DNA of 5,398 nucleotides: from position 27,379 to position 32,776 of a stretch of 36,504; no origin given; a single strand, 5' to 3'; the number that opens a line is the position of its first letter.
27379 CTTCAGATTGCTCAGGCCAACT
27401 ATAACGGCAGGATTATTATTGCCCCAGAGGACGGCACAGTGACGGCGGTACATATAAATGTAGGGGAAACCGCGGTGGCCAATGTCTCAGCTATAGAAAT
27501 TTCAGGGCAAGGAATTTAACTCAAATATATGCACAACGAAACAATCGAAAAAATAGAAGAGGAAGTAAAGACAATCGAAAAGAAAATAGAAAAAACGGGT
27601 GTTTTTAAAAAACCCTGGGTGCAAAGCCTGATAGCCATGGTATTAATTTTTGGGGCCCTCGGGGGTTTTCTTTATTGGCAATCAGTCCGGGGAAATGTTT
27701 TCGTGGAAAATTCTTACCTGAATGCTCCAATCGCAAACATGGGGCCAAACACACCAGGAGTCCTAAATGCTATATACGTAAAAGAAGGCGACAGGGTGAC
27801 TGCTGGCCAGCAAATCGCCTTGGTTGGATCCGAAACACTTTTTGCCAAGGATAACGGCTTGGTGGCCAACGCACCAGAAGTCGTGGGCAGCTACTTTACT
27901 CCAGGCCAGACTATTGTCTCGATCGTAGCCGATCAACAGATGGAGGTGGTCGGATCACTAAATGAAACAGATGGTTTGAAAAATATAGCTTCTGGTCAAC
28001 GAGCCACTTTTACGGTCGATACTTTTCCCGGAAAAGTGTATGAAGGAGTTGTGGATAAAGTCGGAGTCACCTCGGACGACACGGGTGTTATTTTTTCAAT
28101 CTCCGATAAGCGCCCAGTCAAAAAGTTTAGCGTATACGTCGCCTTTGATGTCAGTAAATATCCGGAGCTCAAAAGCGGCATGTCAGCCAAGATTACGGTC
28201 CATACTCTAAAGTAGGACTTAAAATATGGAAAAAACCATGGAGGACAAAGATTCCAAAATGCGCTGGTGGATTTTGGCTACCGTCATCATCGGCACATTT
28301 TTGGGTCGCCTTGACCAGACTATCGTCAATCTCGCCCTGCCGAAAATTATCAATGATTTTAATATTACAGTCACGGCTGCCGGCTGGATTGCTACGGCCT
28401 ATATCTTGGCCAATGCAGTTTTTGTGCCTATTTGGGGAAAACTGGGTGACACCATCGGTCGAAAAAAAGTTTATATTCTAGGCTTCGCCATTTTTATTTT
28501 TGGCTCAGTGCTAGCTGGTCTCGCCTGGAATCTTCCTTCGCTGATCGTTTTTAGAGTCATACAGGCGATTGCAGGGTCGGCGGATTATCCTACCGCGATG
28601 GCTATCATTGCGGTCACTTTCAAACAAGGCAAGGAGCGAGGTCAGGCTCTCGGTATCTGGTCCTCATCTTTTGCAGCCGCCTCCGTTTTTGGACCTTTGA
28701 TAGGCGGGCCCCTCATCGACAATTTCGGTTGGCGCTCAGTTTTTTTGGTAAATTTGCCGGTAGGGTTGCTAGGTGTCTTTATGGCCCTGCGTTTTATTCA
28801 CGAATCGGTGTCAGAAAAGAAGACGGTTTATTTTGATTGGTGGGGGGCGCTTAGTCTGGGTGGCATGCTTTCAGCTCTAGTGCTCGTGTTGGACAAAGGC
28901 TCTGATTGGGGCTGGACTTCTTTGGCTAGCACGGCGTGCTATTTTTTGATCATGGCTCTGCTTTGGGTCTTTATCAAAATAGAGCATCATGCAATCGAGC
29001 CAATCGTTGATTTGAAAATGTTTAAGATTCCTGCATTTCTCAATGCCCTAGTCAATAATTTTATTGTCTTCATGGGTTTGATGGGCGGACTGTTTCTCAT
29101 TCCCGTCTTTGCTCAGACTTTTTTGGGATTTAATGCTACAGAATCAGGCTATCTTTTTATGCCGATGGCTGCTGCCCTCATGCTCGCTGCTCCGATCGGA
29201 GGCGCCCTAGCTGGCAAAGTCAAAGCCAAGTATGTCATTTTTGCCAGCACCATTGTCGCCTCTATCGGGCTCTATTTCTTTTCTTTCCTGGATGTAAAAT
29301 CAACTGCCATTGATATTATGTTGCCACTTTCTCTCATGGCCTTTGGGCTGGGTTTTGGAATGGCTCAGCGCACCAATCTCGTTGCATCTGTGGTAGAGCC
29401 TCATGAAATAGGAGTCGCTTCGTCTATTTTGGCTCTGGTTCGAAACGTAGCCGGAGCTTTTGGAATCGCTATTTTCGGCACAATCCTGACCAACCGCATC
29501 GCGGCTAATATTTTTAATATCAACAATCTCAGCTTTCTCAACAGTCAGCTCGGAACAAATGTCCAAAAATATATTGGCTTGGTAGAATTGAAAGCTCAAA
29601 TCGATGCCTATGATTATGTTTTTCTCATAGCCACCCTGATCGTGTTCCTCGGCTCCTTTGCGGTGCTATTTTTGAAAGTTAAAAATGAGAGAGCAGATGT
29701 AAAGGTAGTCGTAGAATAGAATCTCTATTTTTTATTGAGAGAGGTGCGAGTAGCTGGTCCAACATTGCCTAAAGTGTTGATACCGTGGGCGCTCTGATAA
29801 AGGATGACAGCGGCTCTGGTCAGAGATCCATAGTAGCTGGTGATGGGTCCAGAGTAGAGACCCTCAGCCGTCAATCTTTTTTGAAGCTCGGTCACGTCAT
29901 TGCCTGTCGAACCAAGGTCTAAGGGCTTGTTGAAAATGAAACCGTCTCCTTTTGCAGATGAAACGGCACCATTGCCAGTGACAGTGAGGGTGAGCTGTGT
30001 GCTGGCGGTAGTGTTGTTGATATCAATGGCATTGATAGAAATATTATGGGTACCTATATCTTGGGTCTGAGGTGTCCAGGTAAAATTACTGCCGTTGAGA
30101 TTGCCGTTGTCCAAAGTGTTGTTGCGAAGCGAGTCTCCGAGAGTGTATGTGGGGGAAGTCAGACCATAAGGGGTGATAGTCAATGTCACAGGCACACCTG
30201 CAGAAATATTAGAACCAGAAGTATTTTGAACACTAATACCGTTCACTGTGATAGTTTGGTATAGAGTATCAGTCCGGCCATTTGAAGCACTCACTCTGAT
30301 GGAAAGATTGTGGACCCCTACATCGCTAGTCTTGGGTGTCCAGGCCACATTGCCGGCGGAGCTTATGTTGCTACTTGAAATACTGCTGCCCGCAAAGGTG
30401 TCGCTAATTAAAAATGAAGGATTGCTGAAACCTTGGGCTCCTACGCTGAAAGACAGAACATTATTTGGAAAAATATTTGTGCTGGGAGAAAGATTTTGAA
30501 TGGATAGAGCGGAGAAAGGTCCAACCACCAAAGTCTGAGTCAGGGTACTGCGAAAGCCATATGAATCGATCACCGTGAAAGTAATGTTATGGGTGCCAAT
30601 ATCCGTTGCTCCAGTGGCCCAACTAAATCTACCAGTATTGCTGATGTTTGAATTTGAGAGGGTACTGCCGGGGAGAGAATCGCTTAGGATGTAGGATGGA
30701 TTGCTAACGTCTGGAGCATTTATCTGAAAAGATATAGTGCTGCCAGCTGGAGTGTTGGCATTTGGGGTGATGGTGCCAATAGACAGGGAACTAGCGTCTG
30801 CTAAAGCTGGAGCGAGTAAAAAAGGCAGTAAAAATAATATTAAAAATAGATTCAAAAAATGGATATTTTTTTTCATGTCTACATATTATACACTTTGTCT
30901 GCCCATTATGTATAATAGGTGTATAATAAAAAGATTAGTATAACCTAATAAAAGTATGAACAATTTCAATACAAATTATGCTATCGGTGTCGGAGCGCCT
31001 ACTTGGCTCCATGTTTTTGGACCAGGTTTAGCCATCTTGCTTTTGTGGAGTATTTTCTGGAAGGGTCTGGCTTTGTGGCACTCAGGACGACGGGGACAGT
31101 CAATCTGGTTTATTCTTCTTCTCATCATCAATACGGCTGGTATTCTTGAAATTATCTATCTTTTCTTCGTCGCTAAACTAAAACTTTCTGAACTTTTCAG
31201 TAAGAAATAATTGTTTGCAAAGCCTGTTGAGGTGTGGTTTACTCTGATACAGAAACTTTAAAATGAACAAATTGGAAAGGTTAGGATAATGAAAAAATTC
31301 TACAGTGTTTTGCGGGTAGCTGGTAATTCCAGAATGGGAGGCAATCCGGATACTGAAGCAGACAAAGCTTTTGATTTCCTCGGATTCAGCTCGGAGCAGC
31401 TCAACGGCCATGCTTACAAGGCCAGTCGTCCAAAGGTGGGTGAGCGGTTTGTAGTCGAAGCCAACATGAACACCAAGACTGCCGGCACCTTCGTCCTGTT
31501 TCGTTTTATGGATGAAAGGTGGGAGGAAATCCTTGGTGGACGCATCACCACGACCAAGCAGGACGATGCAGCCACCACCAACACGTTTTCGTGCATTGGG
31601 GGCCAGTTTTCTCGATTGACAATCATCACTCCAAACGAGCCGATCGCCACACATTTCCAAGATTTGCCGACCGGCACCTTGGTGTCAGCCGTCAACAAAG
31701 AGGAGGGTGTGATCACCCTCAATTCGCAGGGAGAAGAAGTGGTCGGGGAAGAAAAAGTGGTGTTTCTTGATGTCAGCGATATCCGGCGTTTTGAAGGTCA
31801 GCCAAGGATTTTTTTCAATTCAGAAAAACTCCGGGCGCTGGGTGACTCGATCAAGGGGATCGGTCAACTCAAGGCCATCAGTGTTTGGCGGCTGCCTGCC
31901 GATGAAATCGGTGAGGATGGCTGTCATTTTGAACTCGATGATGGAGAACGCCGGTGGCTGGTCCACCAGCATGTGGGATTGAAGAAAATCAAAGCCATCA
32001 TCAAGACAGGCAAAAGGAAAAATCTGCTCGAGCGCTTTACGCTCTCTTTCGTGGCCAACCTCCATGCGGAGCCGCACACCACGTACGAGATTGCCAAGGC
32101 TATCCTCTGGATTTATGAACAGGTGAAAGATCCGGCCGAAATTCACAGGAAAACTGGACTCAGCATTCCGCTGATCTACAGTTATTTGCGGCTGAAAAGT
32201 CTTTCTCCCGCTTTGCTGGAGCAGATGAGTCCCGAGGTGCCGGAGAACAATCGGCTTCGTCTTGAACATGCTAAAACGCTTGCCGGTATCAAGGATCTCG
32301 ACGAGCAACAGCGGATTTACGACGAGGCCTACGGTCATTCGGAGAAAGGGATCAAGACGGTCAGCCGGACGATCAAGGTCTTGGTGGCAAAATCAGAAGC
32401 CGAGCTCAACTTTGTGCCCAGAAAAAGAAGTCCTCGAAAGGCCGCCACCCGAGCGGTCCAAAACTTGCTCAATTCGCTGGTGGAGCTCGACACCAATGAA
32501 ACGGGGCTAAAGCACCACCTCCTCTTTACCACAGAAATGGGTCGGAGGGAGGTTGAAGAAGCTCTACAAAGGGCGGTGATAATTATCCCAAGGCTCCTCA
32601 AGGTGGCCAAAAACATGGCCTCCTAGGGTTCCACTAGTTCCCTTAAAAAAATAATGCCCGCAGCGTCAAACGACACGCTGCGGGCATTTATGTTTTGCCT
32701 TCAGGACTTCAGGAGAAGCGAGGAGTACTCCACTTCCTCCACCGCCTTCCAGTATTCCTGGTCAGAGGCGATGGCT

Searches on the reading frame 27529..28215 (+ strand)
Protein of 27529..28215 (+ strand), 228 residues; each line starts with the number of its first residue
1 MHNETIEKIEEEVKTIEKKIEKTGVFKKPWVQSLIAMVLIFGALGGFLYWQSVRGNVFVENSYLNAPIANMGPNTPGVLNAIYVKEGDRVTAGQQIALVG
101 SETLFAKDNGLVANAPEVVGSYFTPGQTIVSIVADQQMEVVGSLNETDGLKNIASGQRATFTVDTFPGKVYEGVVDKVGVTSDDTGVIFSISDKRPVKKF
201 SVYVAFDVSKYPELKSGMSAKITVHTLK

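Call 47: search_protein_families(library=pfam, max_evalue=0.001, proteins=[window:27529-28215:+])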
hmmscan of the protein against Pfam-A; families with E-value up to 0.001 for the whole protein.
window:27529-28215:+ (228 aa): 4 families
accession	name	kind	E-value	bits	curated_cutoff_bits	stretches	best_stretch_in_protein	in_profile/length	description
PF16576.10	HlyD_D23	-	1.9e-11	44.1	30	1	103-181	110-187/214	Barrel-sandwich domain of CusB or HlyD membrane-fusion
PF13437.12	HlyD_3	-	8.4e-10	39.8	22.2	1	106-187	4-85/106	HlyD family secretion protein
PF13533.13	Biotin_lipoyl_2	-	0.00026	21.2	29.8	1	73-96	5-28/32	Biotin-lipoyl like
PF01551.29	Peptidase_M23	-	0.00064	20.3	28.7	0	79-103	52-76/96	Peptidase family M23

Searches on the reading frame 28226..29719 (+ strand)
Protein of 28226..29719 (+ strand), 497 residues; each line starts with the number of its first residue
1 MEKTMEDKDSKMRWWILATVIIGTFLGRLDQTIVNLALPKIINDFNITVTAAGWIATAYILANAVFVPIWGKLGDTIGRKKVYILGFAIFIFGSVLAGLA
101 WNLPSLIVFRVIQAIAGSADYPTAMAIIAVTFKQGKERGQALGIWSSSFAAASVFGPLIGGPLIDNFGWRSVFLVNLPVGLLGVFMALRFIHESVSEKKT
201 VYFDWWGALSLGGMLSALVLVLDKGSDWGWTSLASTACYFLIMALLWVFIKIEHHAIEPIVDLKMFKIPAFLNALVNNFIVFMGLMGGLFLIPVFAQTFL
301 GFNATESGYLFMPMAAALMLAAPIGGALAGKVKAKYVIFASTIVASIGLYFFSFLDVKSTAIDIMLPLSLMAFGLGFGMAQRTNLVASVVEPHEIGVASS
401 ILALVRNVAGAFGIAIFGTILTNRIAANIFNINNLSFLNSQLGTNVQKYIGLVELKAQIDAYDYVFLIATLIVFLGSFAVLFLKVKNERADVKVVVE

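Call 47: search_protein_families(library=pfam, max_evalue=0.001, proteins=[window:28226-29719:+])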
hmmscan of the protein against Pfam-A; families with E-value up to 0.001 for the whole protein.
window:28226-29719:+ (497 aa): 3 families
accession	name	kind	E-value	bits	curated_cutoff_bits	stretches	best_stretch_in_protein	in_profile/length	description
PF07690.21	MFS_1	-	2.4e-60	204.7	33.4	1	21-413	2-346/347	Major Facilitator Superfamily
PF13347.12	MFS_2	-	6.3e-06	25.4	27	1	45-170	254-387/427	MFS/sugar transport protein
PF00083.30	Sugar_tr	-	3.6e-05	23.3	22.3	1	49-194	45-194/452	Sugar (and other) transporter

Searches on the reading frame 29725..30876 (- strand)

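Call 47: search_protein_families(library=pfam, max_evalue=0.001, proteins=[window:29725-30876:-])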
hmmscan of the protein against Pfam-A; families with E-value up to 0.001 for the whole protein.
window:29725-30876:- (383 aa): 2 families
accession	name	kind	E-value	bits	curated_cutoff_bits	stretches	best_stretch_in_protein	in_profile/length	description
PF01471.23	PG_binding_1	-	2.6e-14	53.6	23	1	324-380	1-57/57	Putative peptidoglycan binding domain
PF05345.18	He_PIG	-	1.5e-05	25.7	24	0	37-118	8-95/96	Putative Ig domain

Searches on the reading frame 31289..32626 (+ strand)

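Call 47: search_protein_families(library=pfam, max_evalue=0.001, proteins=[window:31289-32626:+])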
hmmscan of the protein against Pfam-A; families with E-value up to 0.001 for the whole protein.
window:31289-32626:+ (445 aa): 2 families
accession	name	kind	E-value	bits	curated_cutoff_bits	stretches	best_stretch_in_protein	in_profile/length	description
PF02195.25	ParB_N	-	6.7e-10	39.3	26.3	1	156-248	2-87/95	ParB N-terminal domain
PF17762.8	HTH_ParB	-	0.00029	21.4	22.6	1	282-348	23-84/102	ParB HTH domain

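Call 74: search_protein_families(library=ncbifam, max_evalue=0.01, proteins=[window:31289-32626:+])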
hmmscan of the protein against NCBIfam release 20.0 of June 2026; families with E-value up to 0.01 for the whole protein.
window:31289-32626:+ (445 aa): 3 families
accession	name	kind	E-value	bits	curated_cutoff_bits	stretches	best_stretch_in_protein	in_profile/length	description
TIGR00180.1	parB_part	domain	4.9e-14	52.5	58.45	1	154-344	2-182/186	ParB/RepB/Spo0J family partition protein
TIGR04285.1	nucleoid_noc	exception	3.2e-13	49.6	315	1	157-407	2-234/255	nucleoid occlusion protein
TIGR03734.1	PRTRC_parB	hypoth_equivalog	5e-07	28.6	278.6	1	171-365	7-189/555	PRTRC system ParB family protein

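Call 75: search_protein_families(library=padloc, max_evalue=0.01, proteins=[window:31289-32626:+])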
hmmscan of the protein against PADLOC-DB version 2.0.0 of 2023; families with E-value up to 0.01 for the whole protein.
window:31289-32626:+ (445 aa): 0 families
